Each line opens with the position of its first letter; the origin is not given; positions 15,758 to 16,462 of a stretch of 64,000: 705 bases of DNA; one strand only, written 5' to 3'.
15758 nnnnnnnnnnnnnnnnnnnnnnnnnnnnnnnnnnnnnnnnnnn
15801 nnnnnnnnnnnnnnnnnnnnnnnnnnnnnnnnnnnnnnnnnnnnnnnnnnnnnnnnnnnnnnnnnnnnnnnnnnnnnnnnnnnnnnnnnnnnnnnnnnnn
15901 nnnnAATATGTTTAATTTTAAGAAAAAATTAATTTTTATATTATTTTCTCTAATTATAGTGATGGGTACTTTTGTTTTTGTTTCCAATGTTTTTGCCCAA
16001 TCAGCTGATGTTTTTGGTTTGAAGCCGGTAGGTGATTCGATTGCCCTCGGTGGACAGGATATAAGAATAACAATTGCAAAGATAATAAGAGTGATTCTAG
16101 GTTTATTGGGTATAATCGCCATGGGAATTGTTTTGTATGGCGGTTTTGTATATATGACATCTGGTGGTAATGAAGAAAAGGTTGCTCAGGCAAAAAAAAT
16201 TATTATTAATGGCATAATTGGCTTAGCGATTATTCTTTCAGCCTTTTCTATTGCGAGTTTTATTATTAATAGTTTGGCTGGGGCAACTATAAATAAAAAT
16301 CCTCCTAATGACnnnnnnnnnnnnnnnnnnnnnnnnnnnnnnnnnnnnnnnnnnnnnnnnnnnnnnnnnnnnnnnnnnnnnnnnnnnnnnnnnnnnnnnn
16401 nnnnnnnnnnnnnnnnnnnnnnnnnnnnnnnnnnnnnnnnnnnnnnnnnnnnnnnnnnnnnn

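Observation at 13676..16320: Duplicated N-terminal anchor module shared by the two large proteins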

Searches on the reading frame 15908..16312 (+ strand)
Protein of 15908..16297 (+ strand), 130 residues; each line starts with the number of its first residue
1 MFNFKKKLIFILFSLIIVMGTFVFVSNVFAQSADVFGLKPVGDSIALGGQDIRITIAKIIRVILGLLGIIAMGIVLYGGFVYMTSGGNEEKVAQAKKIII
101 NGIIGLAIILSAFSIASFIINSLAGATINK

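Call 20: find_homologous_proteins(query=window:15908-16297:+)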
Query window:15908-16297:+ (130 aa): 282 proteins with E <= 0.001 among 338 candidates; the best 120 are listed.
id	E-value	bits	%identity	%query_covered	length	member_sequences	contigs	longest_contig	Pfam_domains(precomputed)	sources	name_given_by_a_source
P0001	8.4e-36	141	65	84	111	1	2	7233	PF18895.6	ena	-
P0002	4.2e-31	125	56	95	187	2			PF18895.6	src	-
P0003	4.8e-28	116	59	81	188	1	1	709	PF18895.6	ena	-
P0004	1.1e-27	114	51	95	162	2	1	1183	PF18895.6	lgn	-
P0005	1.8e-27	114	49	98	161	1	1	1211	PF18895.6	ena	-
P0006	1.9e-27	114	53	88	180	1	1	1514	PF18895.6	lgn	-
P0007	2.9e-27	113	62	75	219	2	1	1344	PF18895.6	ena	-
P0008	1.0e-26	111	59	75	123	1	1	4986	PF18895.6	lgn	-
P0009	1.1e-26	111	53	94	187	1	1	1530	PF18895.6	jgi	jgi:hypothetical protein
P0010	1.4e-26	111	49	96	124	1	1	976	PF18895.6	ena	-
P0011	1.6e-26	111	54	81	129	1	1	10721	PF18895.6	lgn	-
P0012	2.6e-26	110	58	88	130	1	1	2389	PF18895.6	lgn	-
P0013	7.6e-26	108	62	71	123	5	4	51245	PF18895.6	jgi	jgi:heme/copper-type cytochrome/quinol oxidase subunit 2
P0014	7.8e-26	108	62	71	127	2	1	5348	PF18895.6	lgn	-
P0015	9.6e-26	108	61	77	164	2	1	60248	PF18895.6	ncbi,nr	ncbi:MAG: hypothetical protein HYV42_01685 [Candidatus Magasanikbacteria bacterium]|nr:hypothetical 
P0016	1.1e-25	108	60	71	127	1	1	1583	PF18895.6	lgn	-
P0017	1.1e-25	108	60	80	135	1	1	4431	PF18895.6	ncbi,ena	-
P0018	1.1e-25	108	66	66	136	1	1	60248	PF18895.6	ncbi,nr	ncbi:MAG: hypothetical protein HYV42_01690 [Candidatus Magasanikbacteria bacterium]|nr:hypothetical 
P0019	1.2e-25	108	61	67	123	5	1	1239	PF18895.6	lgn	-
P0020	1.2e-25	108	56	95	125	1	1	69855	PF18895.6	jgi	jgi:hypothetical protein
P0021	1.5e-25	107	60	72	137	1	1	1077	PF18895.6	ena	-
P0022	1.8e-25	107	58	79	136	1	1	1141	PF18895.6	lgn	-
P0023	2.0e-25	107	56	89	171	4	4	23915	PF18895.6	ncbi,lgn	-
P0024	2.0e-25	107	58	75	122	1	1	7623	PF18895.6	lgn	-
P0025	2.1e-25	107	62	70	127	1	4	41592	PF18895.6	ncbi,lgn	-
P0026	2.7e-25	107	51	95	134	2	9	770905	PF18895.6,PF04956.19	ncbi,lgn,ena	-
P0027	2.8e-25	107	59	75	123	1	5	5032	PF18895.6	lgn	-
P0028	2.8e-25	107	64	67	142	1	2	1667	PF18895.6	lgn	-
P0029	2.9e-25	107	58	76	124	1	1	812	PF18895.6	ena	-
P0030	3.0e-25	106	59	75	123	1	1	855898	PF18895.6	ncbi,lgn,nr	ncbi:hypothetical protein EPO33_04060 [Patescibacteria group bacterium]|nr:MAG: hypothetical protein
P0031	3.1e-25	106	61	75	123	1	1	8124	PF18895.6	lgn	-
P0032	3.3e-25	106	60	70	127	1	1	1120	PF18895.6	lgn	-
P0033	3.6e-25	106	58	74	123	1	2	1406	PF18895.6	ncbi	-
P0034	4.2e-25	106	68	62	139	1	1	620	PF18895.6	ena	-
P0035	4.6e-25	106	62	65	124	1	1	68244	PF18895.6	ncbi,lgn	-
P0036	4.9e-25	106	55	82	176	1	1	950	PF18895.6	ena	-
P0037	5.1e-25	106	62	72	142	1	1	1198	PF18895.6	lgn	-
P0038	5.6e-25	106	62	67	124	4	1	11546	PF18895.6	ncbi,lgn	-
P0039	6.2e-25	105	54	77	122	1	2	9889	PF18895.6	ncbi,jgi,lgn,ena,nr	ncbi:MAG TPA: hypothetical protein ENN28_03790 [Candidatus Uhrbacteria bacterium]|nr:hypothetical pr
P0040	6.6e-25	105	59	75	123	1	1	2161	PF18895.6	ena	-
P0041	6.8e-25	105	52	96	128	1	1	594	PF18895.6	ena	-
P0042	7.2e-25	105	54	88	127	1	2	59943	PF18895.6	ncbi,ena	-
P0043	8.5e-25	105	58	75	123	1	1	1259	PF18895.6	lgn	-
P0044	9.0e-25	105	68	68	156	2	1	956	PF18895.6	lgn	-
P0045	9.6e-25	105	52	89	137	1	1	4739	PF18895.6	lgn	-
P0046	9.7e-25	105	50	91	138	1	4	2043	PF18895.6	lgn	-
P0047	1.1e-24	105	55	89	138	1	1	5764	PF18895.6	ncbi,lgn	-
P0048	1.5e-24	104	51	93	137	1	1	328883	PF18895.6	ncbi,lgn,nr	ncbi:MAG: pilin [Candidatus Magasanikbacteria bacterium]|nr:pilin [Candidatus Magasanikbacteria bact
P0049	1.5e-24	104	50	96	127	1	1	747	PF18895.6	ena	-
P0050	1.6e-24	104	51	95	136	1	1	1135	PF18895.6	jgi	-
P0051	1.7e-24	104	65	66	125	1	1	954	PF18895.6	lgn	-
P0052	1.9e-24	104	58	75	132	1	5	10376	PF18895.6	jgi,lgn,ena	-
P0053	1.9e-24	104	55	84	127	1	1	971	PF18895.6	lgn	-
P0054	2.2e-24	104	60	70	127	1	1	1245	PF18895.6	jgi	-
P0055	2.2e-24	104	55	86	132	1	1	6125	PF18895.6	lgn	-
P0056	2.3e-24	104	66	66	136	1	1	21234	PF18895.6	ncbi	-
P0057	2.4e-24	104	60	70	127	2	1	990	PF18895.6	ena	-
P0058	2.5e-24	104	55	84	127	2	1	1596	PF18895.6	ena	-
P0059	2.7e-24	103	57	76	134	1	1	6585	PF18895.6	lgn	-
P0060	2.8e-24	103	55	84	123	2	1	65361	PF18895.6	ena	-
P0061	2.9e-24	103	52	82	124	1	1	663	PF18895.6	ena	-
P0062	3.2e-24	103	55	82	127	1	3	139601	PF18895.6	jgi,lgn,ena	-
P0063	3.4e-24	103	60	70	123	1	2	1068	PF18895.6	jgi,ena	-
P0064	3.7e-24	103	59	65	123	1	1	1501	PF18895.6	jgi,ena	-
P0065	4.3e-24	103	62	67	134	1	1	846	PF18895.6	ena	-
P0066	4.8e-24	103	64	68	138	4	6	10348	PF18895.6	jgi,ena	-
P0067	5.3e-24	102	52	91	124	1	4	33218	PF18895.6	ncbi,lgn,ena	ncbi:MAG: hypothetical protein AAB974_00565 [Patescibacteria group bacterium]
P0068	5.6e-24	102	50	95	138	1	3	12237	PF18895.6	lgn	-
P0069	6.9e-24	102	61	65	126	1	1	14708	PF18895.6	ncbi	ncbi:MAG: hypothetical protein AAB467_03520 [Patescibacteria group bacterium]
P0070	7.3e-24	102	53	82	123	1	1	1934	PF18895.6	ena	-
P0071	7.9e-24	102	61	65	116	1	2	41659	PF18895.6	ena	-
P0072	8.0e-24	102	60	67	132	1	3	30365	PF18895.6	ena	-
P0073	8.5e-24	102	60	82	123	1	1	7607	PF18895.6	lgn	-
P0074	8.8e-24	102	55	82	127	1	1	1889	PF18895.6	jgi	jgi:TRAP-type C4-dicarboxylate transport system permease small subunit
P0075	9.4e-24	102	52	82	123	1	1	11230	PF18895.6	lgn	-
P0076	9.4e-24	102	55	82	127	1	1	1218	PF18895.6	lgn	-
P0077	1.1e-23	101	63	42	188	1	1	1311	PF18895.6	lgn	-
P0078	1.1e-23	101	48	91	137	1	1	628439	PF18895.6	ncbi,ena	-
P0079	1.1e-23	101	54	88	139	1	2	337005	PF18895.6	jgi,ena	jgi:hypothetical protein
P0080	1.2e-23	101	54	84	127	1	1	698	PF18895.6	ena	-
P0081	1.2e-23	101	60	70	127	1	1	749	PF18895.6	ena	-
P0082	1.3e-23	101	54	78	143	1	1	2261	PF18895.6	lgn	-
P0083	1.4e-23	101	64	62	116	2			PF18895.6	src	-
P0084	1.5e-23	101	55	78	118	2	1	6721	PF18895.6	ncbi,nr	ncbi:MAG: hypothetical protein KBD15_03605, partial [Candidatus Magasanikbacteria bacterium]|nr:hypo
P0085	1.6e-23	101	51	75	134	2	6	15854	PF18895.6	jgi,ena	-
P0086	1.6e-23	101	60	70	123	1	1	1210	PF18895.6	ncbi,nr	ncbi:hypothetical protein GWN26_09970 [Candidatus Saccharibacteria bacterium]|nr:hypothetical protei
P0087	1.6e-23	101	64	71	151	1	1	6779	PF18895.6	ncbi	-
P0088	1.7e-23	101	55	82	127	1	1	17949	PF18895.6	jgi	-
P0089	1.8e-23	101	51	90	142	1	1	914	PF18895.6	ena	-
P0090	1.8e-23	101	50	84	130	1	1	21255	PF18895.6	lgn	-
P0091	1.9e-23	101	60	70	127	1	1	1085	PF18895.6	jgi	-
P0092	2.2e-23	100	64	71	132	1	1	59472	PF18895.6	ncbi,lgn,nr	ncbi:MAG: hypothetical protein Q8P20_05350 [bacterium]|nr:hypothetical protein [bacterium]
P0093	2.4e-23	100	60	76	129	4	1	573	PF18895.6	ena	-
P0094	2.6e-23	100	60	68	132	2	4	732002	PF18895.6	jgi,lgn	jgi:hypothetical protein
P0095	2.9e-23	100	58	68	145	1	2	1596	PF18895.6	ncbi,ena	-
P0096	3.1e-23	100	50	88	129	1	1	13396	PF18895.6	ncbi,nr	ncbi:MAG: pilin, partial [bacterium]|nr:pilin [bacterium]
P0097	3.2e-23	100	70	61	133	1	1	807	PF18895.6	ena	-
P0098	3.4e-23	100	60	62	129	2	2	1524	PF18895.6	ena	-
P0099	3.5e-23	100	51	94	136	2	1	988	PF18895.6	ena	-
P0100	3.6e-23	100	61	65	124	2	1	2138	PF18895.6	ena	-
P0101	3.9e-23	100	50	99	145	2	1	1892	PF18895.6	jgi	jgi:hypothetical protein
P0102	4.1e-23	100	50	95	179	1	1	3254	PF18895.6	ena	-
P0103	4.2e-23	100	65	66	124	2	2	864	PF18895.6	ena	-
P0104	4.3e-23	100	59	69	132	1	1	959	PF18895.6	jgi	-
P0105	4.8e-23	99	52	95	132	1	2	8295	PF18895.6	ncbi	-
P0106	5.3e-23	99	54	74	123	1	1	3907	PF18895.6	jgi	-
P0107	6.4e-23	99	62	77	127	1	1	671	PF18895.6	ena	-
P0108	6.7e-23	99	55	82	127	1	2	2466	PF18895.6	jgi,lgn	-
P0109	8.9e-23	99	69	60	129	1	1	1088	PF18895.6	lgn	-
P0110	9.1e-23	98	59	70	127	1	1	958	PF18895.6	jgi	jgi:hypothetical protein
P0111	1.0e-22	98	64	66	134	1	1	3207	PF18895.6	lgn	-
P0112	1.1e-22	98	61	68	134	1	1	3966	PF18895.6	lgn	-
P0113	1.1e-22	98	46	96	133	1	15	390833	PF18895.6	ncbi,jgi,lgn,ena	-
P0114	1.2e-22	98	61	68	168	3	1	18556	PF18895.6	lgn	-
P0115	1.2e-22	98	67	60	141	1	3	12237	PF18895.6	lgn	-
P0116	1.3e-22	98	49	97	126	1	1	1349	PF18895.6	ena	-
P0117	1.3e-22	98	49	99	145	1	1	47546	PF18895.6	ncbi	-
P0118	1.3e-22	98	65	66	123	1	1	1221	PF18895.6,PF04956.19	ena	-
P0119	1.3e-22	98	60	70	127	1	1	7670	PF18895.6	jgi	jgi:hypothetical protein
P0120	1.3e-22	98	51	94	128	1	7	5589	PF18895.6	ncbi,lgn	-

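Call 45: search_solved_structures(query=A2, max_evalue=10, show_alignments=2)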
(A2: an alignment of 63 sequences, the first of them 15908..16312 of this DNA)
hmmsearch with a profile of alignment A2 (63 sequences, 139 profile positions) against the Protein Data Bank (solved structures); distinct sequences matched with E-value up to 10: 0.

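Call 47: predict_structure(alignment_id=A2)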
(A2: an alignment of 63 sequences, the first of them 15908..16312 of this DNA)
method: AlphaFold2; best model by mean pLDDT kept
length: 135 residues; sequences in the alignment: 63
mean_pLDDT: 79.1   pTM: 0.53
mean pLDDT of the five models: 79.1, 78.8, 77.6, 77.2, 75.3
residues with pLDDT >= 90: 53; 70-90: 41; 50-70: 33; < 50: 8
segments of 3 or more residues with pLDDT < 50: 31-34, 36-38
pLDDT, mean of each block of 10 residues (from residue 1): 67 82 64 49 54 80 92 97 96 97 96 89 76 59
secondary structure, 60 per line:
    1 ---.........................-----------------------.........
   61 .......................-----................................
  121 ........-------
elements in order: H4-28 H52-83 H89-128

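Call 49: fold_search(model_id=the predicted structure, library=pdb)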
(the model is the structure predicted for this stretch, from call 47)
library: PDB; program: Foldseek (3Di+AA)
matches with E <= 10: 260; with E <= 0.001: 0
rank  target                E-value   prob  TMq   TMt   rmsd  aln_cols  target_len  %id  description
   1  9vub_A                2.8e-01  0.97  0.53  0.20  12.6       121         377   13  channel C complex with 3 (released 2026-03-11)
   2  9vub_C                3.6e-01  0.97  0.54  0.20  12.6       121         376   13  channel C complex with 3 (released 2026-03-11)
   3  6cnn_A                6.7e-01  0.91  0.52  0.20  12.4       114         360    9  Cryo-EM structure of the human SK4/calmodulin channel complex in the Ca2+ bound state I (released 2018-05-02)
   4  4abm_A                1.3e+00  0.95  0.48  0.78   1.5        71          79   17  Crystal Structure of CHMP4B hairpin (released 2012-05-09)
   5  8f2k_G                1.3e+00  0.35  0.29  0.37   5.7        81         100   14  Structure of yeast F1-ATPase determined with 100 micromolar cruentaren A (released 2023-04-05)
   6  3fd9_B                1.4e+00  0.30  0.29  0.18   5.5        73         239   16  Crystal Structure of the transcriptional anti-activator ExsD from Pseudomonas aeruginosa (released 2009-06-23)
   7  4o93_A                1.5e+00  0.63  0.42  0.57   6.1       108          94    9  Crystal structure of Thermus thermophilis transhydrogeanse domain II dimer (released 2014-12-31)
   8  5ie9_C                1.5e+00  0.14  0.21  0.28  12.7        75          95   12  Crystal structure of the Bacillus-conserved MazG protein, a nucleotide pyrophosphohydrolase (released 2016-03-30)
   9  9vu9_A                1.6e+00  0.63  0.44  0.17  13.3       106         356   12  channel D complex with 4 (released 2026-03-11)
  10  6s1k_E                1.6e+00  0.28  0.30  0.37   4.8        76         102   16  E. coli Core Signaling Unit, carrying QQQQ receptor mutation (released 2020-01-22)
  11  7mu5_C                1.9e+00  0.08  0.19  0.23  12.1        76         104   13  Human DCTPP1 bound to Triptolide (released 2022-08-24)
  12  5j45                  2.1e+00  0.92  0.54  0.64   1.4        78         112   14  Crystal structure of Shrub, fly ortholog of SNF7/CHMP4B (released 2016-07-20)
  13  4afl_F                2.1e+00  0.90  0.53  0.76   1.6        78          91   14  The crystal structure of the ING4 dimerization domain reveals the functional organization of the ING family of chromat (released 2012-02-22)
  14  8tt3_H                2.1e+00  0.33  0.31  0.18  21.2        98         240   12  S. thermodepolymerans KpsM-KpsE in Glycolipid 2 state with rigid body fitted KpsT (released 2024-04-17)
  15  5ie9_A                2.1e+00  0.21  0.28  0.39  14.3        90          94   12  Crystal structure of the Bacillus-conserved MazG protein, a nucleotide pyrophosphohydrolase (released 2016-03-30)
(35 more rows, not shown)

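Call 50: find_encoding_contigs(protein=P0015, flank=10000, max_places=2)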
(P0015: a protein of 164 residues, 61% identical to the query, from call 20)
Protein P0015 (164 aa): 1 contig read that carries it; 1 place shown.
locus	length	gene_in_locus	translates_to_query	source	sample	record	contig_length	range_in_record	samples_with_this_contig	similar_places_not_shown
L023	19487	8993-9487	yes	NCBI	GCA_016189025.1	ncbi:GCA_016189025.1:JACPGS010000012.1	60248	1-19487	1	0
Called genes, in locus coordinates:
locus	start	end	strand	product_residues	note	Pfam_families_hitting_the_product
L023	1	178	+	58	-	?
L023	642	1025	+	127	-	-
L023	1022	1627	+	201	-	-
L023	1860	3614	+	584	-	-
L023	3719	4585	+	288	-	PF00483:NTP_transferase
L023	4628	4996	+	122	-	PF05635:23S_rRNA_IVP, PF22296:bAvd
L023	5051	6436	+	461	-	PF01547:SBP_bac_1, PF13416:SBP_bac_8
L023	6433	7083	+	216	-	PF18895:T4SS_pilin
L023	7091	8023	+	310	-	-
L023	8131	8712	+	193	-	PF18895:T4SS_pilin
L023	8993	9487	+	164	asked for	PF18895:T4SS_pilin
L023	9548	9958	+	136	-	PF18895:T4SS_pilin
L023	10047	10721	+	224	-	PF18895:T4SS_pilin (weak)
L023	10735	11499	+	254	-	PF18895:T4SS_pilin (weak)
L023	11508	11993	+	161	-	PF18895:T4SS_pilin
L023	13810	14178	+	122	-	PF18895:T4SS_pilin (weak)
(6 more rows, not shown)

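Call 51: find_encoding_contigs(protein=P0048, flank=10000, max_places=2)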
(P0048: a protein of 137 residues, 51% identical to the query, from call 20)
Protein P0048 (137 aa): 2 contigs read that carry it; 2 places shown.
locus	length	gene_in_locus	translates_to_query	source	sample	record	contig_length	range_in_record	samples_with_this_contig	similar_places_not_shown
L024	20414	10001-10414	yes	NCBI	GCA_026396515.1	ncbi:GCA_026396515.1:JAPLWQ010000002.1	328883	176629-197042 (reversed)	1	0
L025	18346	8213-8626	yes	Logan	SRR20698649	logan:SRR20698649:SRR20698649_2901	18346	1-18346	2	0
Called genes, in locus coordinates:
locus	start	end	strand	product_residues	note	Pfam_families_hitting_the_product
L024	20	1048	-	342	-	PF05673:DUF815 (weak), PF06068:TIP49 (faint), PF05496:RuvB_N, PF20720:nSTAND3 (weak), PF00004:AAA, PF07728:AAA_5, PF17864:AAA_lid_4, PF05491:WHD_RuvB, +1 more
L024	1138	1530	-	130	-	-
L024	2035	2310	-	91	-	-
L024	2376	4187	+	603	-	PF07963:N_methyl, PF13620:CarboxypepD_reg (weak)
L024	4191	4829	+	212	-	PF07963:N_methyl (weak)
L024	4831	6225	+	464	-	-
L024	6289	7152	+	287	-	PF00483:NTP_transferase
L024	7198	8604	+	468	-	PF01547:SBP_bac_1, PF13416:SBP_bac_8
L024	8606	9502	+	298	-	PF18895:T4SS_pilin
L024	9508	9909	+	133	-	PF18895:T4SS_pilin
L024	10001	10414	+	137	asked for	PF18895:T4SS_pilin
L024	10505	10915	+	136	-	PF18895:T4SS_pilin (weak)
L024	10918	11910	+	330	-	PF18895:T4SS_pilin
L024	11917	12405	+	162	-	PF18895:T4SS_pilin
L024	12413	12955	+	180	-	PF18895:T4SS_pilin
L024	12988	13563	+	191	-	PF18895:T4SS_pilin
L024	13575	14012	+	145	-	PF18895:T4SS_pilin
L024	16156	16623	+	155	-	PF18895:T4SS_pilin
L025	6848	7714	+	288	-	PF18895:T4SS_pilin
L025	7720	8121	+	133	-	PF18895:T4SS_pilin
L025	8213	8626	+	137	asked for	PF18895:T4SS_pilin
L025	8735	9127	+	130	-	PF18895:T4SS_pilin (weak)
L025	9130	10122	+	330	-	PF18895:T4SS_pilin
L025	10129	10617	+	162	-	PF18895:T4SS_pilin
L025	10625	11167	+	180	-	PF18895:T4SS_pilin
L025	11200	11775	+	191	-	PF18895:T4SS_pilin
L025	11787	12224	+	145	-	PF18895:T4SS_pilin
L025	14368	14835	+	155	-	PF18895:T4SS_pilin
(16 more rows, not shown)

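Call 69: find_related_loci(query=A2, collection=metagenome_contigs, flank=10000)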
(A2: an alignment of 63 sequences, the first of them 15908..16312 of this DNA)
Query A2 (135 aa) in metagenome_contigs; peptide patterns used: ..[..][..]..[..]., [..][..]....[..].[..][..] (x = any residue, [..] = any of these).
600 stretches matched a pattern (row limit reached: there are more); 487 encode a relative of the query (tblastn E <= 1e-3); the best 80 are kept; 80 distinct loci.
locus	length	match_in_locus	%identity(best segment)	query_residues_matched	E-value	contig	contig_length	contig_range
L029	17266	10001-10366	66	5-127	2e-47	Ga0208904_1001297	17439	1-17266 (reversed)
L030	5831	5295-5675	59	1-127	5e-40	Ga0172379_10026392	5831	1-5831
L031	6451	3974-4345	59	5-127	7e-38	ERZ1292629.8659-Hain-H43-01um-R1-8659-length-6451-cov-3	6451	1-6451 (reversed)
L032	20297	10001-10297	70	28-127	7e-38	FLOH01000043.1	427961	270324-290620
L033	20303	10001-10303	65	28-127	8e-38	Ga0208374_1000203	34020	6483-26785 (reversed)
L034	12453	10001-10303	65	28-127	8e-38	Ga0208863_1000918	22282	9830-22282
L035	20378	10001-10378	54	1-127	8e-37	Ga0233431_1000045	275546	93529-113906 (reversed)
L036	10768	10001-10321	59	29-134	1e-36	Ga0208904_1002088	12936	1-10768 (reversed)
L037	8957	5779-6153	49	12-134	2e-36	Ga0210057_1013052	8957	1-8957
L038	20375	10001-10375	56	5-127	6e-36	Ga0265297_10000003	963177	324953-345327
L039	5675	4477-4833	54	5-126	2e-35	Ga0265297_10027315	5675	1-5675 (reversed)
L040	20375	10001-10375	53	1-127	2e-35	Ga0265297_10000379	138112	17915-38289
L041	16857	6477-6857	53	4-129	2e-35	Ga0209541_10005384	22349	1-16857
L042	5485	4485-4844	52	6-127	5e-35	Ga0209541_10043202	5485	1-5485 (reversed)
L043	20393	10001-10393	53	1-127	3e-35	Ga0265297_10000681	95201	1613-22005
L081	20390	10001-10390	52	3-134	1e-29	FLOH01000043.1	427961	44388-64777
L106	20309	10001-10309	48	31-134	7e-28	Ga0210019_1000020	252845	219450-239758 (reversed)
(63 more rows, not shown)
